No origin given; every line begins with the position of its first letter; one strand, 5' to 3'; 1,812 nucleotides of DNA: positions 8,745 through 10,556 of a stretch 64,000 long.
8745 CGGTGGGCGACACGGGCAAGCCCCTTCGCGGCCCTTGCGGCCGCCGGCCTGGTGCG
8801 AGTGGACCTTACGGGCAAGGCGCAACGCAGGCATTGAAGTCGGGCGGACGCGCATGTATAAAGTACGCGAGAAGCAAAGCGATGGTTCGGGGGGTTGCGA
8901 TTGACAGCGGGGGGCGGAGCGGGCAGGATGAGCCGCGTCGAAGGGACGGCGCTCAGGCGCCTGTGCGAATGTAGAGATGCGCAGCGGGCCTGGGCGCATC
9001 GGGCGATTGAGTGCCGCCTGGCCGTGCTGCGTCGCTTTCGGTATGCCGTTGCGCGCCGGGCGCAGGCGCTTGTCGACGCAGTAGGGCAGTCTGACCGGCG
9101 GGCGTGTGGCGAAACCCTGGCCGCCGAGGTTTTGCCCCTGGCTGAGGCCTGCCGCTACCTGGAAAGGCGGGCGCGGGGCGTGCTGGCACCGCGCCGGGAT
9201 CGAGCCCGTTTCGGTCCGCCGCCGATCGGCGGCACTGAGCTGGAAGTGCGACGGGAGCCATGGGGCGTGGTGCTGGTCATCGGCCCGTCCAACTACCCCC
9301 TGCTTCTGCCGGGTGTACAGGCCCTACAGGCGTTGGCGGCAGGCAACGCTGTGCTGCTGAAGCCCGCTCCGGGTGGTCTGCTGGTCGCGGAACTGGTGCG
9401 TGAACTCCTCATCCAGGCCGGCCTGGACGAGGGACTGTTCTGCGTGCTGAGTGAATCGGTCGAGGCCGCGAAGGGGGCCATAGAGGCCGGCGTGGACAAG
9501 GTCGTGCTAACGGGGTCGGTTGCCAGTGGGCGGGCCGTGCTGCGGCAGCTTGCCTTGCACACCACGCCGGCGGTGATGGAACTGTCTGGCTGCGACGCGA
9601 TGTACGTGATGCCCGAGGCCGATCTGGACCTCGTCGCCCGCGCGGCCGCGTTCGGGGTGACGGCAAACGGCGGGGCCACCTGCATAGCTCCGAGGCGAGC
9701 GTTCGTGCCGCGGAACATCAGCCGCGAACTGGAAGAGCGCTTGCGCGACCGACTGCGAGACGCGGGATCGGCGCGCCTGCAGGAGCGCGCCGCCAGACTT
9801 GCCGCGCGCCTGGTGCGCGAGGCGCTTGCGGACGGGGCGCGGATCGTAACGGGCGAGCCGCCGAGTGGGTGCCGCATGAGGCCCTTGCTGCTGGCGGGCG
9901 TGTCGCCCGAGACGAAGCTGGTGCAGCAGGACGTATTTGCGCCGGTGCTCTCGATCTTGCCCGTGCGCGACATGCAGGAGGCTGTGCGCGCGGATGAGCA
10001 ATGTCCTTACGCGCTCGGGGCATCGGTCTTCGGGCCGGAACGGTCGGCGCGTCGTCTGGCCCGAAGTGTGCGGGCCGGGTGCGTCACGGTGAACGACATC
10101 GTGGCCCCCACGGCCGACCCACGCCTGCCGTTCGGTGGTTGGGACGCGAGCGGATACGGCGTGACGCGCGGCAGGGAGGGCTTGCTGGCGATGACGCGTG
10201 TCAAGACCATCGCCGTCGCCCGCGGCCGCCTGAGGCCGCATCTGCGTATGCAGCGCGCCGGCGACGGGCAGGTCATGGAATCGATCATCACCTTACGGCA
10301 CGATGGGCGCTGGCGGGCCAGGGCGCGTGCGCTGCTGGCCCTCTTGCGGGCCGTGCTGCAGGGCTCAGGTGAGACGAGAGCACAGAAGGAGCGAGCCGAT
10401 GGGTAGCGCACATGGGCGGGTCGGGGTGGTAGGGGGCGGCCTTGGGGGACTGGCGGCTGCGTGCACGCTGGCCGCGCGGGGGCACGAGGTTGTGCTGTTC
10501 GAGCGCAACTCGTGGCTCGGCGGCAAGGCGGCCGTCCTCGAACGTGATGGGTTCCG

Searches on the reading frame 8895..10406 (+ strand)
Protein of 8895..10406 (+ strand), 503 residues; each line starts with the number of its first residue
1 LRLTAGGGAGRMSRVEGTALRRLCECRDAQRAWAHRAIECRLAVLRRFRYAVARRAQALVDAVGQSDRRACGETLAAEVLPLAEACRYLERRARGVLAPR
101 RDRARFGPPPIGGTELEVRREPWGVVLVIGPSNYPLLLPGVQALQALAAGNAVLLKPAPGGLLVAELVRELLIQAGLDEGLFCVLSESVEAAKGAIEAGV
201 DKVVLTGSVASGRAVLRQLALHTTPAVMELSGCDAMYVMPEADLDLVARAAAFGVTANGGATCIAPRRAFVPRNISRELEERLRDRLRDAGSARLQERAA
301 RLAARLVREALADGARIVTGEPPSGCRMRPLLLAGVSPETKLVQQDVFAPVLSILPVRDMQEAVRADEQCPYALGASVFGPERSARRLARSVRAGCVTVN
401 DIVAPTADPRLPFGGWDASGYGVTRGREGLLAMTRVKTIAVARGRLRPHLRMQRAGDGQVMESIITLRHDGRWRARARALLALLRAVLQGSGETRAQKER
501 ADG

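Call 70: search_protein_families(library=pfam, proteins=[window:8895-10406:+], max_evalue=0.00001)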
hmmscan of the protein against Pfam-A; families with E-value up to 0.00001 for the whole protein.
window:8895-10406:+ (503 aa): 1 family
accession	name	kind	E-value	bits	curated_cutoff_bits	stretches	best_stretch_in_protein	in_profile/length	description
PF00171.27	Aldedh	-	1.7e-81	274.6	23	1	25-439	37-461/461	Aldehyde dehydrogenase family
